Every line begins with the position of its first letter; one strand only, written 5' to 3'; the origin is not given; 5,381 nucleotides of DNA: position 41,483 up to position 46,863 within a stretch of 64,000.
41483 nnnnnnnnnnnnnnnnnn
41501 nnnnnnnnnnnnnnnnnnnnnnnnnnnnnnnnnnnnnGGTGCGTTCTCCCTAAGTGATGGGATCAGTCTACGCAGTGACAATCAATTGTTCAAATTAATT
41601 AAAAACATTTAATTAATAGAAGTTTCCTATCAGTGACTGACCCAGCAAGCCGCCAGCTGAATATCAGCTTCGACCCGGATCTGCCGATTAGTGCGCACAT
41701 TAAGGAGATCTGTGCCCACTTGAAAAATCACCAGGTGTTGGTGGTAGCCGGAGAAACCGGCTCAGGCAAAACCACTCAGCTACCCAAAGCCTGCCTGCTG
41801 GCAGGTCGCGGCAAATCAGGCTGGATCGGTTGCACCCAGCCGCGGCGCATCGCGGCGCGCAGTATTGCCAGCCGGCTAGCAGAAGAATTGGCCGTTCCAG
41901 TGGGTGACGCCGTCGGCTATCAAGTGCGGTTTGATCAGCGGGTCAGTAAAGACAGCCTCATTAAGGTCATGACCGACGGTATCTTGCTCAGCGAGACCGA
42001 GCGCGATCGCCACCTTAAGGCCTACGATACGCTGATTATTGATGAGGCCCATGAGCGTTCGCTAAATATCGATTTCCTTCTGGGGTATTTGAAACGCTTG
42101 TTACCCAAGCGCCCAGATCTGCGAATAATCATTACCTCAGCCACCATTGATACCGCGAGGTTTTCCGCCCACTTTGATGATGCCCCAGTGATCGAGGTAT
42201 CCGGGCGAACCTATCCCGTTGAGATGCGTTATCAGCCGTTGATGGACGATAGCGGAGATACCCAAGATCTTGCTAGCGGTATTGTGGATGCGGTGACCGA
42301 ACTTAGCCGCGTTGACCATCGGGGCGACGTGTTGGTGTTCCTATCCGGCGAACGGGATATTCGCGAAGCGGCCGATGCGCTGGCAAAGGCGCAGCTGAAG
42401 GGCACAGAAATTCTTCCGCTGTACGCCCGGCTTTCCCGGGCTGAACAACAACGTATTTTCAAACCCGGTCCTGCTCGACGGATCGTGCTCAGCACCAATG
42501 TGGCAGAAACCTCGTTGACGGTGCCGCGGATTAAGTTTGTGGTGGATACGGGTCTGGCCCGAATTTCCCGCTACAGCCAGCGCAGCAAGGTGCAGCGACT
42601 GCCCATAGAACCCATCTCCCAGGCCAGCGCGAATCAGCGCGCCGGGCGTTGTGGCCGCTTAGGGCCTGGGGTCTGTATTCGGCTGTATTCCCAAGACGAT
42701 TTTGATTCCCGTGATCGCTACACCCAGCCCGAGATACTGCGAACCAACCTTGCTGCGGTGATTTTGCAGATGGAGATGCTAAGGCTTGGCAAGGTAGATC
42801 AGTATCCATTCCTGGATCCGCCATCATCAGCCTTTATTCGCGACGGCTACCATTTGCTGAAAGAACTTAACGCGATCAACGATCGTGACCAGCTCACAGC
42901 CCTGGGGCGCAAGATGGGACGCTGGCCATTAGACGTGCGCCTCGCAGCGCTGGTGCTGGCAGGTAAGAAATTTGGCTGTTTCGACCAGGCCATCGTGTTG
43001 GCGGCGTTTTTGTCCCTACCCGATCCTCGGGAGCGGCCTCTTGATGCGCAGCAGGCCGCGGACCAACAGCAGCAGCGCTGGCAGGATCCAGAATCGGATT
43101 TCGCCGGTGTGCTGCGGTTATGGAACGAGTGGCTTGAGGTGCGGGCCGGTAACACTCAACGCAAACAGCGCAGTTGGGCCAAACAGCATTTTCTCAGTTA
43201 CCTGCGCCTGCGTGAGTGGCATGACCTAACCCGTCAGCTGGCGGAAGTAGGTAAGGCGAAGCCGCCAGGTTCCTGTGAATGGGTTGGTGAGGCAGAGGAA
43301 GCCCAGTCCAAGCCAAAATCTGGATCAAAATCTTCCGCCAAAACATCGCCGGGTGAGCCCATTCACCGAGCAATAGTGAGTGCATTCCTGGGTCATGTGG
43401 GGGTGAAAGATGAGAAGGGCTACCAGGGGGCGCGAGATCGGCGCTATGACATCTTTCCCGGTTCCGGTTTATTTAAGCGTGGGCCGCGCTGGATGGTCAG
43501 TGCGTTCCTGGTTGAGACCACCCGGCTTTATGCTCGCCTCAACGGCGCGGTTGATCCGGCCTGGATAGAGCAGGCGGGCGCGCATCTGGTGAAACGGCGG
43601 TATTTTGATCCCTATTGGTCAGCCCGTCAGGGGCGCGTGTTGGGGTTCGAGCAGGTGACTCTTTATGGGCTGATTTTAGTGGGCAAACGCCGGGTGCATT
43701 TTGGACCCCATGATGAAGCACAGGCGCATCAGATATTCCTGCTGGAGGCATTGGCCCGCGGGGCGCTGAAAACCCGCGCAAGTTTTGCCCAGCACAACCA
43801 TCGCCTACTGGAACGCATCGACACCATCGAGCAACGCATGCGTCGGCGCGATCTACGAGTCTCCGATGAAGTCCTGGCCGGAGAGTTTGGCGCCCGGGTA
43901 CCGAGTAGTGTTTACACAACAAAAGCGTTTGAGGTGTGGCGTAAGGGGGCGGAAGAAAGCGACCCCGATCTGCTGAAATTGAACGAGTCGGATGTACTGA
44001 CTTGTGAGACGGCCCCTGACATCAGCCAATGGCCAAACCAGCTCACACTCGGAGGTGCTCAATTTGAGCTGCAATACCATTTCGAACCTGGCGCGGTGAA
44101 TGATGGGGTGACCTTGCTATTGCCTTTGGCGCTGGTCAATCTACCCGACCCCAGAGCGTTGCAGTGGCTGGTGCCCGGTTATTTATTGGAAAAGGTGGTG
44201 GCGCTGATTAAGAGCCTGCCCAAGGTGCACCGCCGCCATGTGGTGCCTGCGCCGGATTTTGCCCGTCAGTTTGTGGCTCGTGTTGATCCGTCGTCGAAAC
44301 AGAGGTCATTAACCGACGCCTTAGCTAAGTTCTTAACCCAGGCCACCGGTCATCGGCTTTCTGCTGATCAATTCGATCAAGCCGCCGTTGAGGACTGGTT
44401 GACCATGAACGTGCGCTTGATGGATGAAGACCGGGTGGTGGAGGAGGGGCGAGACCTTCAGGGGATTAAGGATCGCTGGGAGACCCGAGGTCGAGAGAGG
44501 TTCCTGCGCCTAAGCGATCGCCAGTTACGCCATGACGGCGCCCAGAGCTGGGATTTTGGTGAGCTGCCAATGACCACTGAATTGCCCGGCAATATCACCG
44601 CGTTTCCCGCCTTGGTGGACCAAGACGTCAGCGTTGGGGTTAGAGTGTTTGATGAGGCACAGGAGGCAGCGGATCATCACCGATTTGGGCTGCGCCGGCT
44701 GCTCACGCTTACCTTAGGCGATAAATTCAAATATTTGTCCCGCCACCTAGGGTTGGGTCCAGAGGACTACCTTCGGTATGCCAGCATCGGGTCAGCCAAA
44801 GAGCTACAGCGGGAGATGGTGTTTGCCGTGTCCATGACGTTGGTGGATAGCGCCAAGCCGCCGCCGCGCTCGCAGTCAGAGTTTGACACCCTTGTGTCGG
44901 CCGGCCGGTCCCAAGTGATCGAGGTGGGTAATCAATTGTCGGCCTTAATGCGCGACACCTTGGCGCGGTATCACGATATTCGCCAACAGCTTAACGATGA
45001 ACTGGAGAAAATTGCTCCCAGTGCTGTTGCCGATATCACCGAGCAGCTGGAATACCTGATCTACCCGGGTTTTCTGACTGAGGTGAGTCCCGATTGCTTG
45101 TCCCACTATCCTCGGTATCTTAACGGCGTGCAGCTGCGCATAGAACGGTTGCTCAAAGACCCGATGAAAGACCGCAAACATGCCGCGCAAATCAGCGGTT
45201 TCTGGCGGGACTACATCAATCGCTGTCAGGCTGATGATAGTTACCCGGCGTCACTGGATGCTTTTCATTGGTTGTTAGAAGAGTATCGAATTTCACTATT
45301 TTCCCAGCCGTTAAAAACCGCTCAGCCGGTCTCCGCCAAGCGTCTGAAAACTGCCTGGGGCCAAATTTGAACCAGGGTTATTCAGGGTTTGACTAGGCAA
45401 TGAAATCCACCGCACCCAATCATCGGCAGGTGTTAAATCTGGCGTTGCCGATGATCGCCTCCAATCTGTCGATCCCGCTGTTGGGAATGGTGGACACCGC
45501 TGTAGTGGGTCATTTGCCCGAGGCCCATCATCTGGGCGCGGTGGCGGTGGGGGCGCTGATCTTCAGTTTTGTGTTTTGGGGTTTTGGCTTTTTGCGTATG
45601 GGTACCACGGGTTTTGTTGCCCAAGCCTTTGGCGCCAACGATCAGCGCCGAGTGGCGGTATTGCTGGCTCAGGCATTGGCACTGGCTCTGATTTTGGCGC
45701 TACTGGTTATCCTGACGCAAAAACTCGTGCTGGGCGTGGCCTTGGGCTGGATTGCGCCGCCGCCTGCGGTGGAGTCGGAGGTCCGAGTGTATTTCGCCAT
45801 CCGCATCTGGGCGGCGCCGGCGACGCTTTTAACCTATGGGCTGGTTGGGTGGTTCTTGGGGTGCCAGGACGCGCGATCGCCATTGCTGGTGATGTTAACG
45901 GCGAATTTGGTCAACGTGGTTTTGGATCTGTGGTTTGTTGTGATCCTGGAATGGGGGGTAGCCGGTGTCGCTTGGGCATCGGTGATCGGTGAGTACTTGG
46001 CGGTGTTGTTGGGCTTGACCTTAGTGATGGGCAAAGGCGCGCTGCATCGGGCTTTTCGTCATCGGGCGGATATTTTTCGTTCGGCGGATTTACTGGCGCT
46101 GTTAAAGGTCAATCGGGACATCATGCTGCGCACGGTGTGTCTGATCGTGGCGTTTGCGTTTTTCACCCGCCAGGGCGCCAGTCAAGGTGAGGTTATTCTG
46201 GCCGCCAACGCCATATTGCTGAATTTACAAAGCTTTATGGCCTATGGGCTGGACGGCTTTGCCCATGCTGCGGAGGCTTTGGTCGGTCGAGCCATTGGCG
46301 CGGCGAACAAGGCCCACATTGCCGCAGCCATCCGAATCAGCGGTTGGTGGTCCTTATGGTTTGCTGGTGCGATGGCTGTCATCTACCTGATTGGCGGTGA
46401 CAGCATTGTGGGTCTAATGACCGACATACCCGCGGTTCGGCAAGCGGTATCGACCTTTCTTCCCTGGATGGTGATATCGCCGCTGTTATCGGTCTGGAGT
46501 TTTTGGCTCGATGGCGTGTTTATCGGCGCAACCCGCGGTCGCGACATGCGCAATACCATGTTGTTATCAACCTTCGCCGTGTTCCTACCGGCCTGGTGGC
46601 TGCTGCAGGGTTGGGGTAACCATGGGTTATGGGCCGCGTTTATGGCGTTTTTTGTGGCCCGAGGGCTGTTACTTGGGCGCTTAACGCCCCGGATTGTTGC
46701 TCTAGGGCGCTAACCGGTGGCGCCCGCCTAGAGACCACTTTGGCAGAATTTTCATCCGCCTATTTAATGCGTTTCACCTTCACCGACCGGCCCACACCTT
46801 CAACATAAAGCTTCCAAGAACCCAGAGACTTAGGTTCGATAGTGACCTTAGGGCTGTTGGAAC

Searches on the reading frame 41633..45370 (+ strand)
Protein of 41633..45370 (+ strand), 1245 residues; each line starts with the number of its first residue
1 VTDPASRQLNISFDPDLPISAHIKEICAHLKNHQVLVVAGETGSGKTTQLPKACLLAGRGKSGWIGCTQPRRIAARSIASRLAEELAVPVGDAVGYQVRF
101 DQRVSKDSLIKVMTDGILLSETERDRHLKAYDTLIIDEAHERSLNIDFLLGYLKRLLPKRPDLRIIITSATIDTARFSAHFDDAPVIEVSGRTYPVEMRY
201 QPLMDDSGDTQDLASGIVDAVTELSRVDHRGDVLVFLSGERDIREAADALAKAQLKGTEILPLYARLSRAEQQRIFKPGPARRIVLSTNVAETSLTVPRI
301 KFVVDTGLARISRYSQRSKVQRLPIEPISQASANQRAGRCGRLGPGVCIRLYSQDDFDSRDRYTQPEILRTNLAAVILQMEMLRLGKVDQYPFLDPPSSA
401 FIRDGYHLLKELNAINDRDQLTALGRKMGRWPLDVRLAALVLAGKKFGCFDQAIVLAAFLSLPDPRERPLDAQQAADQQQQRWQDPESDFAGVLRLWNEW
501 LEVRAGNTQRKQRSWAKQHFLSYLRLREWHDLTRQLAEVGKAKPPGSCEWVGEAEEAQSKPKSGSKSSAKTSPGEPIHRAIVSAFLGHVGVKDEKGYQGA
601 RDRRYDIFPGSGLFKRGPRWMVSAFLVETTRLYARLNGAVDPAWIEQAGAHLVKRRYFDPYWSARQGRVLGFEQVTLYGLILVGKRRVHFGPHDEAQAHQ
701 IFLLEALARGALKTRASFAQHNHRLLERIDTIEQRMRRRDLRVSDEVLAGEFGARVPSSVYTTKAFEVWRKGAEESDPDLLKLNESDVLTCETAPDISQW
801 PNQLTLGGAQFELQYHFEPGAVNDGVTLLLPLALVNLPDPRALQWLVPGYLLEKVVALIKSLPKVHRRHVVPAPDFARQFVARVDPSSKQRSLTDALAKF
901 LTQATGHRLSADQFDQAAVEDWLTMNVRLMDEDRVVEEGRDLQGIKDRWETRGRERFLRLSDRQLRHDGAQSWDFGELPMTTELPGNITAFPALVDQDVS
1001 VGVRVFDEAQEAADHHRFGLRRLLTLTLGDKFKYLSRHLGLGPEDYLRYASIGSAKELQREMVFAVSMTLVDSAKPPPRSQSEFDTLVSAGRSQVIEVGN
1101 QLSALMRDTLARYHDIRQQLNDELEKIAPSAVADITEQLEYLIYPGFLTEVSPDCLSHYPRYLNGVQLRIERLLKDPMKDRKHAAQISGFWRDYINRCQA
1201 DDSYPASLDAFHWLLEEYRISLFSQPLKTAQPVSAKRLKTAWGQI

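Call 8: search_protein_families(library=pfam, proteins=[window:41633-45370:+], max_evalue=0.0001)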
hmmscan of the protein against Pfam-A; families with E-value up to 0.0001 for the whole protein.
window:41633-45370:+ (1245 aa): 6 families
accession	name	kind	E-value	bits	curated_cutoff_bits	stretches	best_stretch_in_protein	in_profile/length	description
PF11898.13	DUF3418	-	6.7e-173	576.9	25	1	665-1243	1-581/582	Domain of unknown function (DUF3418)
PF00271.37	Helicase_C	-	3.5e-12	47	23.5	1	220-344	5-110/110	Helicase conserved C-terminal domain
PF00270.35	DEAD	-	1.4e-09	38.3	26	1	25-173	6-161/167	DEAD/DEAH box helicase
PF07717.22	OB_NTP_bind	-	3e-09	37.4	29.5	1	577-650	1-81/83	Oligonucleotide/oligosaccharide-binding (OB)-fold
PF21010.2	HA2_C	-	4.8e-06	27.5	21.3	1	434-489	1-73/77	Helicase associated domain (HA2), ratchet-like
PF13401.12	AAA_22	-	2.9e-05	24.8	27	0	32-164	4-117/130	AAA domain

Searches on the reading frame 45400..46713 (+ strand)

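Call 8: search_protein_families(library=pfam, proteins=[window:45400-46713:+], max_evalue=0.0001)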
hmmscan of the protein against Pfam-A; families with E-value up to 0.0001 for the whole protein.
window:45400-46713:+ (437 aa): 1 family
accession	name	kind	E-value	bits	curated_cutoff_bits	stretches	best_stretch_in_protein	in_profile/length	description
PF01554.23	MatE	-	1.3e-34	119.7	24.9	2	17-177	1-160/161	MatE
